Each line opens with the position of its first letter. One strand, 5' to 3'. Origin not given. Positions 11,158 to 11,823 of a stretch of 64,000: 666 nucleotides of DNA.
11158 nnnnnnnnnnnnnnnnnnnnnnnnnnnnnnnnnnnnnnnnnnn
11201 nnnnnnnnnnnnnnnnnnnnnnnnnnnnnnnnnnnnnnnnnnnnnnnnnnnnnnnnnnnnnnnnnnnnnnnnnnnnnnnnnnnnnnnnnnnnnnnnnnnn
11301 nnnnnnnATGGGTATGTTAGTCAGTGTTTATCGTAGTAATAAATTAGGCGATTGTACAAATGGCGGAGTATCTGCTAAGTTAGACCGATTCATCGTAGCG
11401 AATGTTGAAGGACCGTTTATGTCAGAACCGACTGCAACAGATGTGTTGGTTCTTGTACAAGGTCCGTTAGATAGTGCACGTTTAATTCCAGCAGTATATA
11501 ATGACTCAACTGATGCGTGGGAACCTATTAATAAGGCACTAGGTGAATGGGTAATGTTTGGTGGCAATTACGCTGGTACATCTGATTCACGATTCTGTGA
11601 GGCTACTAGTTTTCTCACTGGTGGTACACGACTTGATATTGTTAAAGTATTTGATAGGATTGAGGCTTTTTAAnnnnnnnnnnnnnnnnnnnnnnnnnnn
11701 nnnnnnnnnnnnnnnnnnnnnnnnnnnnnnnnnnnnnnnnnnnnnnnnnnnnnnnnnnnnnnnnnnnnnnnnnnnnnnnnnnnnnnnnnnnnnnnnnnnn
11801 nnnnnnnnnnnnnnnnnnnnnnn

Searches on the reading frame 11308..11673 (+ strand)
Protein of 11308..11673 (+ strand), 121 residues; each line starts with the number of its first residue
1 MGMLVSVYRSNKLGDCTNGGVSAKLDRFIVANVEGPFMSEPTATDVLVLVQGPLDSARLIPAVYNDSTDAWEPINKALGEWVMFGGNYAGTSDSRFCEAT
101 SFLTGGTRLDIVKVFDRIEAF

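Call 11: search_protein_families(library=phrogs, proteins=[window:11308-11673:+])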
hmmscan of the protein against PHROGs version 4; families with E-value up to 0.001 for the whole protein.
window:11308-11673:+ (121 aa): 1 family
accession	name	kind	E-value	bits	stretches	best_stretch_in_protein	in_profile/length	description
phrog_6045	-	unknown function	2.8e-16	60.7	1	1-119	9-131/132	-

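Call 75: search_protein_families(library=pfam, proteins=[window:11308-11673:+], max_evalue=0.01)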
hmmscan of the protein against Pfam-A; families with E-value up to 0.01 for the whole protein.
window:11308-11673:+ (121 aa): 0 families
